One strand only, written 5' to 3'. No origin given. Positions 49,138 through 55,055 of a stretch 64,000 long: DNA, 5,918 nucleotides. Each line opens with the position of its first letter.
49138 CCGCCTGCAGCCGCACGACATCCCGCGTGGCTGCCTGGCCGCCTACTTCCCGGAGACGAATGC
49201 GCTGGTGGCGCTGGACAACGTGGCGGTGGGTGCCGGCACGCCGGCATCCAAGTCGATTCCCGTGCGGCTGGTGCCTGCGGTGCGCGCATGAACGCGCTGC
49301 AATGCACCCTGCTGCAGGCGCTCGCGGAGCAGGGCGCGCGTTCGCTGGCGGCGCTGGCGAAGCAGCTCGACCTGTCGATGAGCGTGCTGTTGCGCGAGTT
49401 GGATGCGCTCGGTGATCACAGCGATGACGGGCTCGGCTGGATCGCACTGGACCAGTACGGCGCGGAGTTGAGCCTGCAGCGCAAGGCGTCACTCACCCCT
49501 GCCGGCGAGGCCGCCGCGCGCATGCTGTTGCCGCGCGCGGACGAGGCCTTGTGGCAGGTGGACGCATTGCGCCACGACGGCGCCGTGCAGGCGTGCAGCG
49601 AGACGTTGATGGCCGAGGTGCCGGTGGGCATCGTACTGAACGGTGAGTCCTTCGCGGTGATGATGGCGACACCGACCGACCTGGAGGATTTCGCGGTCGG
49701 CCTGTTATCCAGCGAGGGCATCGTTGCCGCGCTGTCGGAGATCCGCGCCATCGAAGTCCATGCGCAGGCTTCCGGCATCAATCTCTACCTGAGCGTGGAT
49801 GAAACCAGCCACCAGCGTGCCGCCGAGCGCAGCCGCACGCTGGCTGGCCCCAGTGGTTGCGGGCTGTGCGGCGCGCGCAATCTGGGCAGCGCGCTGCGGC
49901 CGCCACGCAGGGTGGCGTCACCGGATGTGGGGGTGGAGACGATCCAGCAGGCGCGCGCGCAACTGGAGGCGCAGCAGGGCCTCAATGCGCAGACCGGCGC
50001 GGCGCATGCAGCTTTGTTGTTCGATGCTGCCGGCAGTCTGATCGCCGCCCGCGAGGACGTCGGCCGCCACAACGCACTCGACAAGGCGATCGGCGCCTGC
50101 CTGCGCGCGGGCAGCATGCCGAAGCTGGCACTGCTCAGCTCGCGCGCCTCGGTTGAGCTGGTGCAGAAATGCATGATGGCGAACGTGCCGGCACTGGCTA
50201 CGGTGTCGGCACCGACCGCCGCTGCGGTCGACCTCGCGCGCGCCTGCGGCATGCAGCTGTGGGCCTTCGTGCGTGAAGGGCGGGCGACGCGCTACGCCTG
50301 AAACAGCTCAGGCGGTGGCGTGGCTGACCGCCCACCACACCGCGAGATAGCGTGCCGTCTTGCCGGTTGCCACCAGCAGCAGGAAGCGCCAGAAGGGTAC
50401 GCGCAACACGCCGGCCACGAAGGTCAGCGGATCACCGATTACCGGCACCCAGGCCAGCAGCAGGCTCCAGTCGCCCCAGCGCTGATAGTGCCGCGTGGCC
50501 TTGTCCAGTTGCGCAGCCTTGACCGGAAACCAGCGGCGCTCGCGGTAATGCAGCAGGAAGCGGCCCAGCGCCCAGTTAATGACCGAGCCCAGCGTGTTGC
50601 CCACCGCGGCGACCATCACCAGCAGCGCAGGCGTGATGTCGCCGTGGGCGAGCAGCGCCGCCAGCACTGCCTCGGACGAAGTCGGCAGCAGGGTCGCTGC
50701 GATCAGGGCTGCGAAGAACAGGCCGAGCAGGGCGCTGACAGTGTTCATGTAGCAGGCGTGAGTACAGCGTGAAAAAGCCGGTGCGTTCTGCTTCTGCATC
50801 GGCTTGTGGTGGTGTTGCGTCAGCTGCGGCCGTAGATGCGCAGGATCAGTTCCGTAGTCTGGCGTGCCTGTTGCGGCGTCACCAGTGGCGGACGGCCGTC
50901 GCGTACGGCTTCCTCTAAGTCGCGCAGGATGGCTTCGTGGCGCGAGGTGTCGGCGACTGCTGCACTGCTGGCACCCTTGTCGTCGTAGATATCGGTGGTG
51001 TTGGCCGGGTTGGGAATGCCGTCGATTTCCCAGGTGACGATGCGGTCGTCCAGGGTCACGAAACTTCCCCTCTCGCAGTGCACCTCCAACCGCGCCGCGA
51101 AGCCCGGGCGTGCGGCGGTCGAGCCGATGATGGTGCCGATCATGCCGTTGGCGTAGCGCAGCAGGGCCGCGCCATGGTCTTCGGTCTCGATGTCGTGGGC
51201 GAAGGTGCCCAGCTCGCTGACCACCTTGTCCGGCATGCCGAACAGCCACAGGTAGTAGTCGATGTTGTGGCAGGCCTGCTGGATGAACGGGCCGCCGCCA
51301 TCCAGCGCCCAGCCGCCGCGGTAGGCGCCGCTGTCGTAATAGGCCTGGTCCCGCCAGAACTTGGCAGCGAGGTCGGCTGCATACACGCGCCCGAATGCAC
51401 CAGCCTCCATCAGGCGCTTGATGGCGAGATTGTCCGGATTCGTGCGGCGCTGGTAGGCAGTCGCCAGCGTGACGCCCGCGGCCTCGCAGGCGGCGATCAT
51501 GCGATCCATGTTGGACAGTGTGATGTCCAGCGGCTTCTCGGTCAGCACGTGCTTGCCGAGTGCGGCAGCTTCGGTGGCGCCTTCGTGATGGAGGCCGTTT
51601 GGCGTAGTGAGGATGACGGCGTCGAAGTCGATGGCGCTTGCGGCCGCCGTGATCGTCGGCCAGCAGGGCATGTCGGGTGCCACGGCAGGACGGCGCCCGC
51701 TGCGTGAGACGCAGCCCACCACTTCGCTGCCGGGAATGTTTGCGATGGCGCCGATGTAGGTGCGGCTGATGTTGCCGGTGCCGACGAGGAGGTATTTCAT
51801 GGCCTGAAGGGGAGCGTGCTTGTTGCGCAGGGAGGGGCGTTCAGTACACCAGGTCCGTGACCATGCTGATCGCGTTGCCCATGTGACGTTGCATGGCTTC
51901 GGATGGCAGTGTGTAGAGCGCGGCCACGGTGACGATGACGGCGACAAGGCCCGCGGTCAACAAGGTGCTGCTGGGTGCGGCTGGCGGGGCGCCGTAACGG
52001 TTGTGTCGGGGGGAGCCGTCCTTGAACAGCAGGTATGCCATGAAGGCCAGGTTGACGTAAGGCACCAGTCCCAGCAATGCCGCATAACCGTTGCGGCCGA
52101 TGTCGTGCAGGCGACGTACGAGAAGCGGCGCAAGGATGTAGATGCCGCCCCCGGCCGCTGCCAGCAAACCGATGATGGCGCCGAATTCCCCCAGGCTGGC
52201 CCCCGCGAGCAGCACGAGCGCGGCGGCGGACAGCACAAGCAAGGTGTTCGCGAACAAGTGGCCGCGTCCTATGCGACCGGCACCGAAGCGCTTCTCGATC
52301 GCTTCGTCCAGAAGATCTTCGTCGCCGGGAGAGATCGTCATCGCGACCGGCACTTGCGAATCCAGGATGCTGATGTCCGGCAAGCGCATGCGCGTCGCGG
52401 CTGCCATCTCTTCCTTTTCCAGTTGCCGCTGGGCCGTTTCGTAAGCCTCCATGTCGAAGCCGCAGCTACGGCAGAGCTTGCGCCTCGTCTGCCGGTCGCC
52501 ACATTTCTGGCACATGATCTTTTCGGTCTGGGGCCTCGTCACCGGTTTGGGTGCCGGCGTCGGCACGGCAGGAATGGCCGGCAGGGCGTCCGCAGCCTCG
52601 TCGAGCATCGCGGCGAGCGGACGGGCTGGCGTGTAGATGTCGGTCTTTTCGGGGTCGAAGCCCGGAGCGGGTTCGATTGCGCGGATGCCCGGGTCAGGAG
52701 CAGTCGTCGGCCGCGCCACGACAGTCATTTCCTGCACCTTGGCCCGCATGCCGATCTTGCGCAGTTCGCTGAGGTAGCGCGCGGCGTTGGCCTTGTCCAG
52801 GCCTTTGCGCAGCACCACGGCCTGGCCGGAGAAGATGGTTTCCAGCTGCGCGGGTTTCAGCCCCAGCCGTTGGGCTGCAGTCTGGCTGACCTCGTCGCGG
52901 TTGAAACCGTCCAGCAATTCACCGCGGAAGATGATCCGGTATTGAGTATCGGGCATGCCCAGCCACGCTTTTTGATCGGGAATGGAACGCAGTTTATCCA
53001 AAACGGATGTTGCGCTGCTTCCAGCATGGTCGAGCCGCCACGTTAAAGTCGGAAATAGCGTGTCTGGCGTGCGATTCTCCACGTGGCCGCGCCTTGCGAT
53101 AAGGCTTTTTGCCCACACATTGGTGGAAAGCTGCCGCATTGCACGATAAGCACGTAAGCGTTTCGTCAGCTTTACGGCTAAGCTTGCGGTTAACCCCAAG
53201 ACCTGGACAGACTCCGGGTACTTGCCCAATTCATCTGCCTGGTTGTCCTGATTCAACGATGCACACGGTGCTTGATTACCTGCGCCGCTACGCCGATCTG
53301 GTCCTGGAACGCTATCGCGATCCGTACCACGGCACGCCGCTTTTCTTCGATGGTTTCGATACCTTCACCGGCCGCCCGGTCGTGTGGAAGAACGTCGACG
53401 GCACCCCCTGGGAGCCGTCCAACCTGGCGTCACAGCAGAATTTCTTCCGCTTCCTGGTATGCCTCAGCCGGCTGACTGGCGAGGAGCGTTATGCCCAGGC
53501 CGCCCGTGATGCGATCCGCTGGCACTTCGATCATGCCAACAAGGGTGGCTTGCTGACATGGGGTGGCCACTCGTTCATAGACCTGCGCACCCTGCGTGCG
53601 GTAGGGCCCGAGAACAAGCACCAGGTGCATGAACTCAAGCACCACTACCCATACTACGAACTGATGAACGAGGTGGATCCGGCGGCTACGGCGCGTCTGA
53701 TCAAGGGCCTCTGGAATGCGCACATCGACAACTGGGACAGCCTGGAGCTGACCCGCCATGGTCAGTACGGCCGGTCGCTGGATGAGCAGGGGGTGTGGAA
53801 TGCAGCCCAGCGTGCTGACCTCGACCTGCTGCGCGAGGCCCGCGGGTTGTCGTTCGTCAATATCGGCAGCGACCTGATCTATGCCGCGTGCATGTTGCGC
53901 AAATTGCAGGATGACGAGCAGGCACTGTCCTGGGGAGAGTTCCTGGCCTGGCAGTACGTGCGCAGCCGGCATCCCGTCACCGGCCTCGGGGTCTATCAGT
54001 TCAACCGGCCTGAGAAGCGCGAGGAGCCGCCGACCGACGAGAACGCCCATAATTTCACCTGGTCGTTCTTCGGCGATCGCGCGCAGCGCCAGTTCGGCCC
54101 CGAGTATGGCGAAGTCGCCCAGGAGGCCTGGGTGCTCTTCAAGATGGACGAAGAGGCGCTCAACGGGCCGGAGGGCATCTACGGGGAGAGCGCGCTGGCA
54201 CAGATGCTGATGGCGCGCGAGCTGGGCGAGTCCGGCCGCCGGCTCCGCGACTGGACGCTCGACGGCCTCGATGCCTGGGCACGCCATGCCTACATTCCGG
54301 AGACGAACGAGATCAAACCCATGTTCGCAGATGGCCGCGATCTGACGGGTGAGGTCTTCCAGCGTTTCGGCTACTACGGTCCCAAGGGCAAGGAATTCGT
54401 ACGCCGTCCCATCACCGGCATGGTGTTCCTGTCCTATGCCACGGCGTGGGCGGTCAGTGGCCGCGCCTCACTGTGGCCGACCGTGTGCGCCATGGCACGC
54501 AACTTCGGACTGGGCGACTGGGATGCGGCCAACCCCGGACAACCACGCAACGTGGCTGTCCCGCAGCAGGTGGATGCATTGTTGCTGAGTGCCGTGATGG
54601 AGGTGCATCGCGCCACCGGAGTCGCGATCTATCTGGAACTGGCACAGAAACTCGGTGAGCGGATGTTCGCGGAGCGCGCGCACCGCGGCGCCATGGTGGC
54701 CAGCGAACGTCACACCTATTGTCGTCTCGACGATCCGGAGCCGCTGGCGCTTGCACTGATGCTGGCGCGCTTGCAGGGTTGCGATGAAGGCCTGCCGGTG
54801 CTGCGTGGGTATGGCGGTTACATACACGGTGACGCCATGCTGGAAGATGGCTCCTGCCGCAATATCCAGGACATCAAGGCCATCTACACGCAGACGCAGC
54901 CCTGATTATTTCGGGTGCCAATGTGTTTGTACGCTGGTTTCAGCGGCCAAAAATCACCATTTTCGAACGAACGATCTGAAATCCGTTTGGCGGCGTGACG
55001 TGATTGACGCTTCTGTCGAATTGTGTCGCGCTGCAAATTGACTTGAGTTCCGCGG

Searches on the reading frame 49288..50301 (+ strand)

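Call 3: search_protein_families(library=pfam, proteins=[window:49288-50301:+], max_evalue=0.01)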
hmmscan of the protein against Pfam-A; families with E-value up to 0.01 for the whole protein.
window:49288-50301:+ (337 aa): 3 families
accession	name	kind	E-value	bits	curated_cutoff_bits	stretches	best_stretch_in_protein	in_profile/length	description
PF02634.21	FdhD-NarQ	-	1.2e-64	218.7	27.2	1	109-336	2-230/237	FdhD/NarQ family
PF25212.1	HVO_A0114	-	0.0048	17.1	27.6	0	4-43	23-62/84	HVO_A0114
PF12840.13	HTH_20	-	0.0051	17.2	27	1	8-41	9-42/51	Helix-turn-helix domain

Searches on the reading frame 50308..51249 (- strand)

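Call 3: search_protein_families(library=pfam, proteins=[window:50308-51249:-], max_evalue=0.01)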
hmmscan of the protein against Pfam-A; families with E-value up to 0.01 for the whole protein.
window:50308-51249:- (313 aa): 1 family
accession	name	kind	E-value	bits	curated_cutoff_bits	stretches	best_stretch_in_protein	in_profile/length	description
PF09335.16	VTT_dom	-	5.8e-14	53.1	33.9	1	201-304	12-117/123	VTT domain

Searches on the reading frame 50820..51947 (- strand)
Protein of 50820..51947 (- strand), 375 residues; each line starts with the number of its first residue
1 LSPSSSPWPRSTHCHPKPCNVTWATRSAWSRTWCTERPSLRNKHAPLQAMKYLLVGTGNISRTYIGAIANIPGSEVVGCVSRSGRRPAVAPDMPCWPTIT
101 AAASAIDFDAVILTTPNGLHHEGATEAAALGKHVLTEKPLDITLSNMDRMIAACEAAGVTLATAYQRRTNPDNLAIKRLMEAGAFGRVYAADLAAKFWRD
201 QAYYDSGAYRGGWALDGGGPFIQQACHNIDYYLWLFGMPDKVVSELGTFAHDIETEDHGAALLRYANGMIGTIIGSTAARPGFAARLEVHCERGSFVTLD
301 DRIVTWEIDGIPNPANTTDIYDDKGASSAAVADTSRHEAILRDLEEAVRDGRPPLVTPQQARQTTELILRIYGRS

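Call 16: search_protein_families(library=pfam, proteins=[window:50820-51947:-], max_evalue=0.001)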
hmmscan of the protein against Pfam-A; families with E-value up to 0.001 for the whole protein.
window:50820-51947:- (375 aa): 3 families
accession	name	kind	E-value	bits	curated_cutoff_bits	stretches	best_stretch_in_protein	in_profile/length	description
PF22725.1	GFO_IDH_MocA_C3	-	2.4e-27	95.8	27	1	175-296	3-123/124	GFO/IDH/MocA C-terminal domain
PF01408.29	GFO_IDH_MocA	-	2e-19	70.9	24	1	51-164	2-119/120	Oxidoreductase family, NAD-binding Rossmann fold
PF02894.22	GFO_IDH_MocA_C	-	3e-15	57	22.9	1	177-369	1-204/218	Oxidoreductase family, C-terminal alpha/beta domain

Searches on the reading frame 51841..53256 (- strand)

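Call 16: search_protein_families(library=pfam, proteins=[window:51841-53256:-], max_evalue=0.001)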
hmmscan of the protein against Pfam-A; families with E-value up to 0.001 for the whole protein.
window:51841-53256:- (471 aa): 2 families
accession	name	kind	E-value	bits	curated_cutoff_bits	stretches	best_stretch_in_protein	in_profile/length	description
PF05656.20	DUF805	-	6.3e-14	52.8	25.7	1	327-423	6-111/111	Protein of unknown function (DUF805)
PF05495.17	zf-CHY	-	0.00049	20.9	31.3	1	237-272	33-68/68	CHY zinc finger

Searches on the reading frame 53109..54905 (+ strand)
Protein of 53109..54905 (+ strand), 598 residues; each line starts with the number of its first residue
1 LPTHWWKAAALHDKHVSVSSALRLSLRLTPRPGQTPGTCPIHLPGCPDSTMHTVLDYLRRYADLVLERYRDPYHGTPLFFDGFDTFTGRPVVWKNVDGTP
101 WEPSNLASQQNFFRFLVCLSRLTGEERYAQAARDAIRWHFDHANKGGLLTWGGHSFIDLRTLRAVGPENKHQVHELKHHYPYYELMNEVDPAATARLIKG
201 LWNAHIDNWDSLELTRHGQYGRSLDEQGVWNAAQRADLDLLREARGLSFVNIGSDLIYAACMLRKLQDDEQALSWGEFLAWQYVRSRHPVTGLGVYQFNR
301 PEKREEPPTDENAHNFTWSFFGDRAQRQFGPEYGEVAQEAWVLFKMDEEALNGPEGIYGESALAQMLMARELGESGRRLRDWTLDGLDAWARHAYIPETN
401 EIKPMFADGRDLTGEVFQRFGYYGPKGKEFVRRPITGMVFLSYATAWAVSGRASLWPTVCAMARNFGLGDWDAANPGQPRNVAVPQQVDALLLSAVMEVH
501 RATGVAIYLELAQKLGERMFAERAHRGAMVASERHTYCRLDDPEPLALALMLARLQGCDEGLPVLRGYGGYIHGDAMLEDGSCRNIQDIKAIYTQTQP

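Call 3: search_protein_families(library=pfam, proteins=[window:53109-54905:+], max_evalue=0.01)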
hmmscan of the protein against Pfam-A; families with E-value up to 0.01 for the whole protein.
window:53109-54905:+ (598 aa): 1 family
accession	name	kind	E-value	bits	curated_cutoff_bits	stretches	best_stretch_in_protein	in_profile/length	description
PF06917.19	Pectate_lyase_2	-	5.3e-191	636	26.6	1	76-575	1-491/491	Periplasmic pectate lyase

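Call 8: search_protein_families(library=ncbifam, proteins=[window:53109-54905:+], max_evalue=0.01)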
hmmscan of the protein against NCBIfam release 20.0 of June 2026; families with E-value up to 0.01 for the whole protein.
window:53109-54905:+ (598 aa): 1 family
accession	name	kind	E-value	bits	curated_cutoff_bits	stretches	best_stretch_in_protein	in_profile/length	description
NF041904.1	exo-PATE_PelW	equivalog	1.3e-116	390.2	1000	1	73-595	37-539/543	pectate disaccharide-lyase PelW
